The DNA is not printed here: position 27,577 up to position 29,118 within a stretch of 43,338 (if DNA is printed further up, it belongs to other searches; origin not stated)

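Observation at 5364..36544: Candidate new pathway: hydration, retro-aldol cleavage and ketone carboxylation to bypass blocked beta-oxidation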

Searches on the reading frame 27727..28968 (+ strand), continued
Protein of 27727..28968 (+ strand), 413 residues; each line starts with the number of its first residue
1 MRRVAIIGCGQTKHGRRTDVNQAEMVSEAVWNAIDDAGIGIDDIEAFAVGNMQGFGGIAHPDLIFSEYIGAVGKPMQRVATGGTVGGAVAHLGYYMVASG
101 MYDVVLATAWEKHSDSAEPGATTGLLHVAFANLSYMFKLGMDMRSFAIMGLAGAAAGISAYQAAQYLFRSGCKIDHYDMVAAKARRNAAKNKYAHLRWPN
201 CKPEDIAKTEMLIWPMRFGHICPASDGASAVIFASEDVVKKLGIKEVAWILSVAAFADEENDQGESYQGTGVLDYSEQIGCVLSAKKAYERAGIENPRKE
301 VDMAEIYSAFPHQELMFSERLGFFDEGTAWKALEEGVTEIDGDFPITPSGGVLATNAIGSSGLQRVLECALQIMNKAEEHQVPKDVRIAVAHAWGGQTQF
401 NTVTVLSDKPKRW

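Call 36: search_protein_families(library=pfam, proteins=[L059:2168-3037:+, L042:13394-14155:-, L037:6362-7033:+, L036:882-1889:+, L024:2643-3827:-, L023:11719-12750:+, L024:5372-6337:-, L064:5194-7884:-, L082:6273-7838:-, L013:1355-2665:+], max_evalue=0.00001)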
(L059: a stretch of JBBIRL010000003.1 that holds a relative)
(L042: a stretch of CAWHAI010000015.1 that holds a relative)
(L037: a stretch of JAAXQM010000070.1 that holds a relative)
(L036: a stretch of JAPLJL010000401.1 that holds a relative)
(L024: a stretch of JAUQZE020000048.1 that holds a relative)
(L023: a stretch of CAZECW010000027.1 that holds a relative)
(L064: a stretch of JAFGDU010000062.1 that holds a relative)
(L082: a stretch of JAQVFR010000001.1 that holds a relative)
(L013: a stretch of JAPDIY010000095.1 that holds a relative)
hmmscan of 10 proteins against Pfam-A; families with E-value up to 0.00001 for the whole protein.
L059:2168-3037:+ (289 aa): 2 families
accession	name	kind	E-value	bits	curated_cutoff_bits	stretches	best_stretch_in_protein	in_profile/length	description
PF03061.28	4HBT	-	7.7e-14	52.2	20.6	1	200-268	2-73/79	Thioesterase superfamily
PF13622.12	4HBT_3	-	3.7e-08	33.9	24.3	0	204-274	13-74/83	Acyl-CoA thioesterase N-terminal domain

L042:13394-14155:- (253 aa): 1 family
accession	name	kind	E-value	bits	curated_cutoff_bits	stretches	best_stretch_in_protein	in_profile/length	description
PF04199.19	Cyclase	-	1e-37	130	23.1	1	5-180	1-142/142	Putative cyclase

L037:6362-7033:+ (223 aa): 1 family
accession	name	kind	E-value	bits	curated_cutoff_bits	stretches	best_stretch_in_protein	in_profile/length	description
PF01144.29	CoA_trans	-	1.7e-38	132.6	23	1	10-205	2-216/217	Coenzyme A transferase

L036:882-1889:+ (335 aa): 1 family
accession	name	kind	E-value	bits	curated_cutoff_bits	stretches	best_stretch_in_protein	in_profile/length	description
PF01960.23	ArgJ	-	6.9e-116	387.5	32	1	15-329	2-309/377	ArgJ family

L024:2643-3827:- (394 aa): 2 families
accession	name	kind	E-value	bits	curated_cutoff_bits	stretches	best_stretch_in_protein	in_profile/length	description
PF01979.26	Amidohydro_1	-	1.2e-25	90.9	25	1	56-386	1-345/345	Amidohydrolase family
PF07969.17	Amidohydro_3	-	1.2e-10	41.9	29.7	1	332-387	406-472/472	Amidohydrolase family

L023:11719-12750:+ (343 aa): 2 families
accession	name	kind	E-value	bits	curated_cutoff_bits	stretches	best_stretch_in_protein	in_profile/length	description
PF01380.27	SIS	-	3.1e-44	150.4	25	2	33-162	2-130/131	SIS domain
PF13580.11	SIS_2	-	1.1e-06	29.1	27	0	83-119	101-137/138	SIS domain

L024:5372-6337:- (321 aa): 1 family
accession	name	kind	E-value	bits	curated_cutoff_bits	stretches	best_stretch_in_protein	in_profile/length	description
PF01869.26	BcrAD_BadFG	-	2.2e-48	165.6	31.5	1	4-294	1-270/271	BadF/BadG/BcrA/BcrD ATPase family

L064:5194-7884:- (896 aa): 3 families
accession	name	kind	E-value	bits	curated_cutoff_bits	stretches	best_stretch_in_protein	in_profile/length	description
PF00476.26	DNA_pol_A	-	1.7e-155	518.1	34.3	1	518-894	2-381/381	DNA polymerase family A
PF02739.22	5_3_exonuc_N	-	1.9e-59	200.5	34.3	1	7-172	2-164/164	5'-3' exonuclease, N-terminal resolvase-like domain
PF01367.25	5_3_exonuc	-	1.2e-32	112.7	40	1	173-268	1-95/97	5'-3' exonuclease, C-terminal SAM fold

L082:6273-7838:- (521 aa): 3 families
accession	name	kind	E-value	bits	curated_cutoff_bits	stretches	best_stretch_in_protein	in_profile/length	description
PF00575.29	S1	-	4.4e-78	258.1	22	4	217-288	2-74/74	S1 RNA binding domain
PF23459.1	S1_RRP5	-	2.9e-19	69.8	27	0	303-373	2-72/72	RRP5 S1 domain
PF21710.3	Spt6_S1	-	4e-09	37.1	27.5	0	302-375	14-88/91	Spt6, S1/OB domain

L013:1355-2665:+ (436 aa): 2 families
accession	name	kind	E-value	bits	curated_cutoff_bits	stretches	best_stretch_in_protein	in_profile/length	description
PF14535.12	AMP-binding_C_2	-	1.2e-32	112.4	25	1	337-433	1-96/96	AMP-binding enzyme C-terminal domain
PF00501.34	AMP-binding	-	1.3e-19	70.7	29.9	1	82-287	158-374/384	AMP-binding enzyme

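Call 38: get_annotated_region(hit=H11, flank=8000)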
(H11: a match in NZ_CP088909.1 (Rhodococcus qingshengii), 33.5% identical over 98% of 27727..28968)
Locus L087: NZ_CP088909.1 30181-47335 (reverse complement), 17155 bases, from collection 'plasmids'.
description: Rhodococcus qingshengii strain VT6 plasmid pLP1, complete sequence
organism: Rhodococcus qingshengii (NCBI taxid 334542)
taxonomy: Bacteria; Actinomycetota; Actinomycetes; Mycobacteriales; Nocardiaceae; Rhodococcus; Rhodococcus qingshengii
host: -; source: cell culture,forest soil; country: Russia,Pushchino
typing (MOB-suite, as given by PLSDB): mobilizable; relaxase MOBP
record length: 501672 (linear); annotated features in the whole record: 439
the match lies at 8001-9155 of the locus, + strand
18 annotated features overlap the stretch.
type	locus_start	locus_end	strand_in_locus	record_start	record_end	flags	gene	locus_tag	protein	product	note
CDS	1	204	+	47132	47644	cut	-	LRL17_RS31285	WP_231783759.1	flavin reductase family protein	-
CDS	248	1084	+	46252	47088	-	-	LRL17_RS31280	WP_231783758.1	mycofactocin-coupled SDR family oxidoreductase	-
CDS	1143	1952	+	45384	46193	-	-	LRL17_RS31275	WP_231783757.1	mycofactocin-coupled SDR family oxidoreductase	-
CDS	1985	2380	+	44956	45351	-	-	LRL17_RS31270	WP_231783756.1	SRPBCC family protein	-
CDS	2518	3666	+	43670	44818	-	-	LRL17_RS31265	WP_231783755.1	acetyl-CoA C-acetyltransferase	-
CDS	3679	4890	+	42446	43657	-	-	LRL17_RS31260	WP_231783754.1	acyl-CoA dehydrogenase family protein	-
CDS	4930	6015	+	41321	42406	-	-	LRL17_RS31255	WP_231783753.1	acyl-CoA dehydrogenase family protein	-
CDS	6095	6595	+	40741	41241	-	-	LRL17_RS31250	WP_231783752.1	MaoC family dehydratase N-terminal domain-containing protein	-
CDS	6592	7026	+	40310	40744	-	-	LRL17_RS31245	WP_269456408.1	MaoC/PaaZ C-terminal domain-containing protein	-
CDS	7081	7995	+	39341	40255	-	-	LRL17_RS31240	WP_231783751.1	hypothetical protein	-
CDS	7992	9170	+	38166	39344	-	-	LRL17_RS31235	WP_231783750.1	thiolase domain-containing protein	-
CDS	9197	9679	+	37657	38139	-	-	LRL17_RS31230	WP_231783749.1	Zn-ribbon domain-containing OB-fold protein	-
CDS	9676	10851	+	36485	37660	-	-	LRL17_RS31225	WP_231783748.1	CaiB/BaiF CoA-transferase family protein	-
CDS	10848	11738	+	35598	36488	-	-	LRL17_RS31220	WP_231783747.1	SDR family NAD(P)-dependent oxidoreductase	-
CDS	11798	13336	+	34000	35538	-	-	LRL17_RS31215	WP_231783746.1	long-chain-fatty-acid--CoA ligase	-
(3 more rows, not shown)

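Call 39: get_annotated_region(hit=H7, flank=8000)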
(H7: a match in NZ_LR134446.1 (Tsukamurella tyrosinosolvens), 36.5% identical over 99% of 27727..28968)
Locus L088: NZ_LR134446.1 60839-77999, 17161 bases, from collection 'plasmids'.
description: Tsukamurella tyrosinosolvens strain NCTC13231 plasmid 4, complete sequence
organism: Tsukamurella tyrosinosolvens (NCBI taxid 57704)
taxonomy: Bacteria; Actinomycetota; Actinomycetes; Mycobacteriales; Tsukamurellaceae; Tsukamurella; Tsukamurella tyrosinosolvens
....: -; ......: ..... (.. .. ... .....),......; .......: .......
typing (MOB-suite, as given by PLSDB): non-mobilizable
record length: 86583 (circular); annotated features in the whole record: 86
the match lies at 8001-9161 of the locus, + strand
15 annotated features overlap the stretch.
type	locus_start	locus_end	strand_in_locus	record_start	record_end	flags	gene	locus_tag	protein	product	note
CDS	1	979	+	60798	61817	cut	-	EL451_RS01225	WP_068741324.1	LLM class F420-dependent oxidoreductase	GO:0008150 - biological_process [Evidence IEA]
CDS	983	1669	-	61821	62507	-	-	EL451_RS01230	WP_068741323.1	hypothetical protein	-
CDS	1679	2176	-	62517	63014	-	-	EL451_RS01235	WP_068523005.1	PPOX class F420-dependent oxidoreductase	-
CDS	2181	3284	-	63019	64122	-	-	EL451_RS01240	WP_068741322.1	nitronate monooxygenase family protein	-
CDS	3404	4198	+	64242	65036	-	-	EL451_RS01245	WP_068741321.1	crotonase/enoyl-CoA hydratase family protein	-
CDS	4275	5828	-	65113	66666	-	-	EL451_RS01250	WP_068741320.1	AMP-binding protein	-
CDS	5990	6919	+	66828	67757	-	-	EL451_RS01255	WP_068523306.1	OB-fold nucleic acid binding domain-containing protein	-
CDS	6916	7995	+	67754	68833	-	-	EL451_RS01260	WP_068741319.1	thiolase domain-containing protein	-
CDS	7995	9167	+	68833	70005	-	-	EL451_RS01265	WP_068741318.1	thiolase domain-containing protein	-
CDS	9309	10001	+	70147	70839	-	-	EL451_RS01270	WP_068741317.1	FCD domain-containing protein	-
CDS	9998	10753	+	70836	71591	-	-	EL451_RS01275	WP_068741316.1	creatininase family protein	-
CDS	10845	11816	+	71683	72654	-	-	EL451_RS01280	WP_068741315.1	PHB depolymerase family esterase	-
CDS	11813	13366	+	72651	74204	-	-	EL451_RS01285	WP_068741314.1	AbgT family transporter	GO:1902604 - p-aminobenzoyl-glutamate transmembrane transport [Evidence IEA]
CDS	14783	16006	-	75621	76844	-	-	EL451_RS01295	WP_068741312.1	cytochrome P450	-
CDS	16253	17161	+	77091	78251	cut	-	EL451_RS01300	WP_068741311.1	steroid 3-ketoacyl-CoA thiolase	-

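Call 57: search_protein_families(library=ncbifam, proteins=[L054:8473-9666:+, L046:4778-5716:+], max_evalue=1e-8)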
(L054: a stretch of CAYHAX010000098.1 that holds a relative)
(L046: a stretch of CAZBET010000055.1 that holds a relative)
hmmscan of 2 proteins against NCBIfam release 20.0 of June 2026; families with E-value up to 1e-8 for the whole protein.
L054:8473-9666:+ (397 aa): 17 families
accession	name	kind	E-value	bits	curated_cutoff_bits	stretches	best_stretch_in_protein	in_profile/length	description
TIGR03204.1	pimC_large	equivalog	2.5e-79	267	623.85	1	2-393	1-395/395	pimeloyl-CoA dehydrogenase large subunit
NF045552.1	GlutCoADH_Des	equivalog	4.5e-54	184.1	470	1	1-393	1-382/387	glutaryl-CoA dehydrogenase Acd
NF042972.1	AcrlCoAredClosAcrC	equivalog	9.8e-50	169.3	640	1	1-350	1-344/378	acryloyl-CoA reductase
NF008997.0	PRK12341.1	equivalog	5e-46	157.5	537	1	1-384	1-370/382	acyl-CoA dehydrogenase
TIGR03207.1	cyc_hxne_CoA_dh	equivalog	4.6e-45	153.9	575.35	1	8-388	4-369/372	cyclohexanecarboxyl-CoA dehydrogenase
NF053553.1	prodigi_MBC_PigA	equivalog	1.6e-43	149.3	500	1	1-393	1-381/381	prodigiosin MBC biosynthesis dehydrogenase PigA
NF058590.1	AcCoDHFadEBacil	equivalog_domain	2.3e-39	135.4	600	1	5-317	21-326/586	acyl-CoA dehydrogenase FadE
NF043006.1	CyhCrbnylCoADH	equivalog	4.3e-37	128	650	1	7-387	6-372/380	cyclohexane-1-carbonyl-CoA dehydrogenase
NF045652.1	ProlPCPDhRedW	equivalog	4e-35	121.3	650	1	46-393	33-375/376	L-prolyl-[peptidyl-carrier protein] dehydrogenase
NF002885.1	PRK03354.1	equivalog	5.8e-30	104.6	540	1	1-382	1-365/378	crotonobetainyl-CoA dehydrogenase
NF042439.1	SulpropCoADesulf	equivalog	1.4e-26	93.1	600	1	49-393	29-373/379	3-sulfinopropanoyl-CoA desulfinase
NF052270.1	Staph_DH_FadE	equivalog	1.9e-25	89.4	600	1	105-349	116-360/400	acyl-CoA dehydrogenase FadE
NF007000.1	PRK09463.1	subfamily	8.4e-18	64.1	600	1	12-347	43-397/726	acyl-CoA dehydrogenase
TIGR03203.1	pimD_small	equivalog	5.3e-14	52.1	652.7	1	47-295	40-287/378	pimeloyl-CoA dehydrogenase small subunit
NF009586.0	PRK13026.1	subfamily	6.1e-14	51.3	608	1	17-344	83-429/777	acyl-CoA dehydrogenase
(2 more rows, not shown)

L046:4778-5716:+ (312 aa): 4 families
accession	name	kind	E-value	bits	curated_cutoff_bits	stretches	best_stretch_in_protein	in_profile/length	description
NF053538.1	DixhxACActTsKce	equivalog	3.5e-107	358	430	1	1-312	1-310/310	3,5-dioxohexanoate:acetyl-CoA acetone transferase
NF052387.1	Lys_ferment_KCE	equivalog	6e-79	265.2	382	1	6-304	1-267/267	3-keto-5-aminohexanoate cleavage enzyme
NF052389.1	Lys_KAL_CLE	exception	3.6e-54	184.2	725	2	6-119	170-281/440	bifunctional 3-aminobutyryl-CoA ammonia lyase/3-keto-5-aminohexanoate cleavage enzyme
NF053568.1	3OXCoAcCUPNH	equivalog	4.8e-51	173.6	350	2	145-305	116-273/274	3-oxoadipate:acetyl-CoA acetyltransferase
